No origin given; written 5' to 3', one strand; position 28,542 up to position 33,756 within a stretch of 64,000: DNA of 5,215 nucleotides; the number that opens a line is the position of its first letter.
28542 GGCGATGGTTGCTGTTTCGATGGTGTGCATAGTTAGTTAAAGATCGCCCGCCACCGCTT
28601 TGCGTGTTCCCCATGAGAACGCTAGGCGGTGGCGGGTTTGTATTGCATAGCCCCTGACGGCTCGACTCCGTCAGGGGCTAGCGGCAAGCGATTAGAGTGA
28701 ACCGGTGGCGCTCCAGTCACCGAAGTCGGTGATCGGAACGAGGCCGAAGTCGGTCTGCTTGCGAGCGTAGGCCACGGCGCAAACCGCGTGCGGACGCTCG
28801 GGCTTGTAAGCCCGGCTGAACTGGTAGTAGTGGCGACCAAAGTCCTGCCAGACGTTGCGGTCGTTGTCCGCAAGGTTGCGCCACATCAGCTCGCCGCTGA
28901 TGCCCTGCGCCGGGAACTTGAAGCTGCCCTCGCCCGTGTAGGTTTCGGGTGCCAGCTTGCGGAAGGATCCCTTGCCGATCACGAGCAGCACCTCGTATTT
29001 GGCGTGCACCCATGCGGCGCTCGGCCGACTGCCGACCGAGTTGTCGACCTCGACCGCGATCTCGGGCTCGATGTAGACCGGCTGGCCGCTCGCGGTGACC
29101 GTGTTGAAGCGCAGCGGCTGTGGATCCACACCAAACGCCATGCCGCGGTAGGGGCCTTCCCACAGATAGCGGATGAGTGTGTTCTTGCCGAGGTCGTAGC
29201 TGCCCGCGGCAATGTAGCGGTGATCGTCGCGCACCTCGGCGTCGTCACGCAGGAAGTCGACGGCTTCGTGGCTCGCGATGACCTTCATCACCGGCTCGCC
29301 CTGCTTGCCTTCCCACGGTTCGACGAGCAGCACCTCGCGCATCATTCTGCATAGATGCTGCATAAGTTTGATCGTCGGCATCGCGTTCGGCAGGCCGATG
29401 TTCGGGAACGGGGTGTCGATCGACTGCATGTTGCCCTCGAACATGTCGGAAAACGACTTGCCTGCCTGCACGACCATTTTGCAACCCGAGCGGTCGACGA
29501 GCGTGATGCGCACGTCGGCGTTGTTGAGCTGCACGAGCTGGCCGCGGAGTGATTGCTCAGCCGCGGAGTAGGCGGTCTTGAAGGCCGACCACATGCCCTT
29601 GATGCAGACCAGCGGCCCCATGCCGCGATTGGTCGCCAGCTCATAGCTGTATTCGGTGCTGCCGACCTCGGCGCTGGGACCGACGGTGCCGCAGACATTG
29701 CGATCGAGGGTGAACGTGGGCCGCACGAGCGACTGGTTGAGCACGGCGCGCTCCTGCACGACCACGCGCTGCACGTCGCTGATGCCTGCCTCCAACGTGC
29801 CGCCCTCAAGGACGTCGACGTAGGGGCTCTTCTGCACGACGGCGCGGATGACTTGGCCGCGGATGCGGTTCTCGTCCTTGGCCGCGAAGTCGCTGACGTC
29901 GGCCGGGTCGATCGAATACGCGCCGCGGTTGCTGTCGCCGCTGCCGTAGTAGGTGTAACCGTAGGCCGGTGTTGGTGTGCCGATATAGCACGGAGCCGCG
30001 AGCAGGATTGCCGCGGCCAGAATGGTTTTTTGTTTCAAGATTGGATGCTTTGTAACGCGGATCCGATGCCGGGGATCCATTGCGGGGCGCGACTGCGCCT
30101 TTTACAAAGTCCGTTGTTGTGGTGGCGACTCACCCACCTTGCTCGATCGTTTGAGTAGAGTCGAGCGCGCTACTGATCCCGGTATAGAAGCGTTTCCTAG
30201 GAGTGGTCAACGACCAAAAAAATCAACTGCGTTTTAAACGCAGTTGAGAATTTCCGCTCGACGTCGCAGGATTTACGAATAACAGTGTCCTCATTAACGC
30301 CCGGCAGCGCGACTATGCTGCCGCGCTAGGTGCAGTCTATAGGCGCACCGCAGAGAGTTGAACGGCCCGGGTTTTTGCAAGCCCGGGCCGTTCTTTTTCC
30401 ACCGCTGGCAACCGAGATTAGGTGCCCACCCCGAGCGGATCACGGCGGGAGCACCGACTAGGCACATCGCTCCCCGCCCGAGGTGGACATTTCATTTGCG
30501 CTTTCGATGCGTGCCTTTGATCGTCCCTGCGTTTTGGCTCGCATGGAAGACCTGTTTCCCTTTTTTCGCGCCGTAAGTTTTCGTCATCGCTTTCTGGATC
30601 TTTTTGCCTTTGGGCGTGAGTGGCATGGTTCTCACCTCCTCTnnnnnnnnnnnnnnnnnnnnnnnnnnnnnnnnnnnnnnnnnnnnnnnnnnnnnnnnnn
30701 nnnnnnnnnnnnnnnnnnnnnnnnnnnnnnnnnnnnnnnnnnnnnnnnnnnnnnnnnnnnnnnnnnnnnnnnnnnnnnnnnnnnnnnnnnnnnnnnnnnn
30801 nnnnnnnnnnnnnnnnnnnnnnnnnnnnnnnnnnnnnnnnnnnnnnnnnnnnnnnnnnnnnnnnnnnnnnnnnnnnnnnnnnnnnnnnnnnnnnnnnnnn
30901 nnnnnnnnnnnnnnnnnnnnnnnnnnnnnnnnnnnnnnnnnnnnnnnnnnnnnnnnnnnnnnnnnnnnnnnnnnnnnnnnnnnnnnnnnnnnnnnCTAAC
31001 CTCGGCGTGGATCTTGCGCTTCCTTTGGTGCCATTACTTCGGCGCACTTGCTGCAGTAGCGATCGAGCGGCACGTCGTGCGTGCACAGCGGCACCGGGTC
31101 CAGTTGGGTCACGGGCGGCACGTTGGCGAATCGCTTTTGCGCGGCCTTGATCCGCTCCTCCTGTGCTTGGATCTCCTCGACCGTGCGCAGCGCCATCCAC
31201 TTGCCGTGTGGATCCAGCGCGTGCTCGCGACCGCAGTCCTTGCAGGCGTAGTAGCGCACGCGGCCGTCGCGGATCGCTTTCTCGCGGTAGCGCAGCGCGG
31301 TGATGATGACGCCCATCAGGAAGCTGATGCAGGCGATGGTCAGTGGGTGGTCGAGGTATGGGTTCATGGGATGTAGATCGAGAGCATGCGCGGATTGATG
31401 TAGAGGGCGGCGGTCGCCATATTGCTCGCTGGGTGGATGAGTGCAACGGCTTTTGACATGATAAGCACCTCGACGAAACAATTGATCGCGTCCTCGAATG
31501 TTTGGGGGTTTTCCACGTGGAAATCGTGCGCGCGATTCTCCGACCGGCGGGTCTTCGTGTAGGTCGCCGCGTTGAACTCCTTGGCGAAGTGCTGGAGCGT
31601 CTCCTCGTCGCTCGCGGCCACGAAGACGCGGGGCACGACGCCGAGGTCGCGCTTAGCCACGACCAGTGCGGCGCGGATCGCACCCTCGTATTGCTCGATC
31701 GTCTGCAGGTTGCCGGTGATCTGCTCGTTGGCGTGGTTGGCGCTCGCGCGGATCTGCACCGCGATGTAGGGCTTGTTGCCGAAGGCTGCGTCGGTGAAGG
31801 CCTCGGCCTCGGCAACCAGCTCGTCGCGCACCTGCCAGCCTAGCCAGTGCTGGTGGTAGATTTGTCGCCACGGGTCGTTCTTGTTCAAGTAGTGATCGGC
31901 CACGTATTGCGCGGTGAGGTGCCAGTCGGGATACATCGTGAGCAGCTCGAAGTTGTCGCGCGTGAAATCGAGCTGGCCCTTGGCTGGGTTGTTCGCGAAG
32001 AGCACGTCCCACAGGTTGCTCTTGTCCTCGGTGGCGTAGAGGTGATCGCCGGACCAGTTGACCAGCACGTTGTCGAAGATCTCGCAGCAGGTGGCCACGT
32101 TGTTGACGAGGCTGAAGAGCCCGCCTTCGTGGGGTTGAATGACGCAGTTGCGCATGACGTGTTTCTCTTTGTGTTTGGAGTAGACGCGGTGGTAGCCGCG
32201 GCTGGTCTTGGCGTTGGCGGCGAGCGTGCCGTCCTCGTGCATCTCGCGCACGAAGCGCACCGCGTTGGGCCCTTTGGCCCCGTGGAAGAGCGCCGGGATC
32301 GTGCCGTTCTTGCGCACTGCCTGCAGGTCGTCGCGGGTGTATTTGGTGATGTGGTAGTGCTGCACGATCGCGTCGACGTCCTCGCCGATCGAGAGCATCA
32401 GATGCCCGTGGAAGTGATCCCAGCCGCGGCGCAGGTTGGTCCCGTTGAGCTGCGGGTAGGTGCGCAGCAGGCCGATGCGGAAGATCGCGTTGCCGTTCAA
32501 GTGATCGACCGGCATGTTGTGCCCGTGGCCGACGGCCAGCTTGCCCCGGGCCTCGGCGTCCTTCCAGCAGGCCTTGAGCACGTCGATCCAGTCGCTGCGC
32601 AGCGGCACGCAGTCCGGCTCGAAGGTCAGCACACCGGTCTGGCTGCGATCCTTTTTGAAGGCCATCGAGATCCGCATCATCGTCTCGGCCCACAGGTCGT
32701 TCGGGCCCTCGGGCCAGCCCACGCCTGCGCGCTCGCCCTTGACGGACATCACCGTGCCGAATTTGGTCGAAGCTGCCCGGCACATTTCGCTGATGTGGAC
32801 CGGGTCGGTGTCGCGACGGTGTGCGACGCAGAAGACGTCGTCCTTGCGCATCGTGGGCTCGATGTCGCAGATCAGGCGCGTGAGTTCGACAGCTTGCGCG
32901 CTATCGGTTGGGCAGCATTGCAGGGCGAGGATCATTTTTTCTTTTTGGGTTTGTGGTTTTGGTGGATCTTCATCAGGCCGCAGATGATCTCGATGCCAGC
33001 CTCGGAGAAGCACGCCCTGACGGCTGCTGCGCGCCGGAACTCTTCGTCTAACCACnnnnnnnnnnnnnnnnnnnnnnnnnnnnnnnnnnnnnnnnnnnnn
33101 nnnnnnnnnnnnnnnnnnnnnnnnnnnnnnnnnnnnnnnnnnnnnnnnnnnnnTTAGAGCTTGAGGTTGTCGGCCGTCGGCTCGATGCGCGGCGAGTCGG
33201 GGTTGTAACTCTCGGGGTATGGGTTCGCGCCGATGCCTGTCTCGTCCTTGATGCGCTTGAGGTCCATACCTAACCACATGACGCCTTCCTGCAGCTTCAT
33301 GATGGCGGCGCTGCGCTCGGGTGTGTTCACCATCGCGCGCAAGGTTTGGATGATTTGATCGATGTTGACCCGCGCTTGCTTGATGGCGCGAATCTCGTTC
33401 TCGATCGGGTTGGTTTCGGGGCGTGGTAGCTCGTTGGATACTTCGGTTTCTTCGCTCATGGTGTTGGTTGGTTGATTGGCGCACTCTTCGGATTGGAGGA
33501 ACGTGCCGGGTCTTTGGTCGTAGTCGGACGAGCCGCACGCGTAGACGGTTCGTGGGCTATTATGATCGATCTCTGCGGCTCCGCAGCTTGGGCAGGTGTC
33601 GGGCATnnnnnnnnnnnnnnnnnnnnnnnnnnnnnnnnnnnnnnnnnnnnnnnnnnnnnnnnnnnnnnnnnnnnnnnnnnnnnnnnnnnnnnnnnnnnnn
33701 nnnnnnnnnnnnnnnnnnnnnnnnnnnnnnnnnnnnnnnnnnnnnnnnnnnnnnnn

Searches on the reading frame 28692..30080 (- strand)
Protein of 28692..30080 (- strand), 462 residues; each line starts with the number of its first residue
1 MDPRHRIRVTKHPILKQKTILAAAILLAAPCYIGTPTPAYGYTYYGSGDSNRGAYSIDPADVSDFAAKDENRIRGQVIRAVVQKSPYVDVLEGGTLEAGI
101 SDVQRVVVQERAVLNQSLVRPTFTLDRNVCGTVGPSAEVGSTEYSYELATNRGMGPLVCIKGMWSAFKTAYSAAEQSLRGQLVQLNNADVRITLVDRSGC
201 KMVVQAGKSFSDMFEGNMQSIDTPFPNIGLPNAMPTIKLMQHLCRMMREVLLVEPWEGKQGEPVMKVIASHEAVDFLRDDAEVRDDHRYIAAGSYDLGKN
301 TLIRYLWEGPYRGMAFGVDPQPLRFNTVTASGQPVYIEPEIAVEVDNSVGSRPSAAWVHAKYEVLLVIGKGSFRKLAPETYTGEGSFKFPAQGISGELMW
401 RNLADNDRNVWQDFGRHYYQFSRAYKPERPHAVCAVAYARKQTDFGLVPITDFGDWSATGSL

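Call 8: search_protein_families(library=phrogs, proteins=[window:28692-30080:-])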
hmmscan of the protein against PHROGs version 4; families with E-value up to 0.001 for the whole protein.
window:28692-30080:- (462 aa): 0 families

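Call 14: search_dna_similar(query=window:28692-30080:-, collection=phages, mode=protein, max_rows=15)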
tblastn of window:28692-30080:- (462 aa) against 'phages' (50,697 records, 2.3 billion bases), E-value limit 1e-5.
No match.

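Call 17: find_related_loci(query=window:28692-30080:-, collection=viral_contigs, flank=10000)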
Query window:28692-30080:- (462 aa) in viral_contigs; peptide patterns used: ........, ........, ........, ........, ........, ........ (x = any residue, [..] = any of these).
1 stretches matched a pattern, but none encodes a relative of the query by tblastn (E <= 1e-3).

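Call 18: search_protein_families(library=pfam, max_evalue=0.01, proteins=[window:28692-30080:-])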
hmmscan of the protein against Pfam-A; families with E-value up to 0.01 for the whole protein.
window:28692-30080:- (462 aa): 0 families

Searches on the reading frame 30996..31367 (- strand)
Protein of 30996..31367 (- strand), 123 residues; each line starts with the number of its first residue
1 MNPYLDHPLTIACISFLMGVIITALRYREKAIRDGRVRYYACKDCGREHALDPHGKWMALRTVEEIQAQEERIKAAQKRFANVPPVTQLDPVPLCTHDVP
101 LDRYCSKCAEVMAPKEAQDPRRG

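Call 60: search_protein_families(library=pfam, max_evalue=0.01, proteins=[window:30996-31367:-])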
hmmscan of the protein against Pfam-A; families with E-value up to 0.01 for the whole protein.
window:30996-31367:- (123 aa): 1 family
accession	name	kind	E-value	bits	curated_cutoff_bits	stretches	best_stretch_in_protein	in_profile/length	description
PF09297.16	Zn_ribbon_NUD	-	0.0064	16.6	24.8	0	103-117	4-18/32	NADH pyrophosphatase zinc ribbon domain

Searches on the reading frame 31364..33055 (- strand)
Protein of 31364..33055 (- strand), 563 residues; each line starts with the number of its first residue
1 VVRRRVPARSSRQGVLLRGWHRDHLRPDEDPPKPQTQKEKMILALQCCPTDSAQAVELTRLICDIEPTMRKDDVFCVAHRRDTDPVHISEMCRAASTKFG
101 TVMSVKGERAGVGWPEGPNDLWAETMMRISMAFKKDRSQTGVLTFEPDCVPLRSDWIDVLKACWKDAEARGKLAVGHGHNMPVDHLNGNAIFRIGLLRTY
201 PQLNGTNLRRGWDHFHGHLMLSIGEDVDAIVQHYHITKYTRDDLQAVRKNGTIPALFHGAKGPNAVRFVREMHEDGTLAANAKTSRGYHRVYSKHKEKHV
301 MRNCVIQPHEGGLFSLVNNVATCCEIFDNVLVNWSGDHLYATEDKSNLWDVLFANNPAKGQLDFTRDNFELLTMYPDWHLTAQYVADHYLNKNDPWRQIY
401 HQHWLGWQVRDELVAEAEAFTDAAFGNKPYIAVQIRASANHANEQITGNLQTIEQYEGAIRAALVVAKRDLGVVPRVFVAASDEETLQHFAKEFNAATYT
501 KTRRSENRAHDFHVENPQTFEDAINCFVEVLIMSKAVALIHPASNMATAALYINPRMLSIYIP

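Call 8: search_protein_families(library=phrogs, proteins=[window:31364-33055:-])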
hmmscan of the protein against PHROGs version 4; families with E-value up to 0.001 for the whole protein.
window:31364-33055:- (563 aa): 0 families

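Call 18: search_protein_families(library=pfam, max_evalue=0.01, proteins=[window:31364-33055:-])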
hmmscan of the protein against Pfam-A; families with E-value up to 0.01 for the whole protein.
window:31364-33055:- (563 aa): 0 families

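Call 62: search_solved_structures(query=window:31364-33055:-, max_evalue=1)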
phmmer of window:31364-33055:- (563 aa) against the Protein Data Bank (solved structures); distinct sequences matched with E-value up to 1: 0.

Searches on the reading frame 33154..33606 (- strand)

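Call 60: search_protein_families(library=pfam, max_evalue=0.01, proteins=[window:33154-33606:-])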
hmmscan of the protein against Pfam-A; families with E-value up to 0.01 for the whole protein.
window:33154-33606:- (150 aa): 1 family
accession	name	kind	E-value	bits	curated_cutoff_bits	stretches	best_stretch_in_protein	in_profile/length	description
PF24729.2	Acb2_Tad1_hairpin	-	0.0008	20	27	1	70-112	8-52/58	Acb2/Tad1, hairpin domain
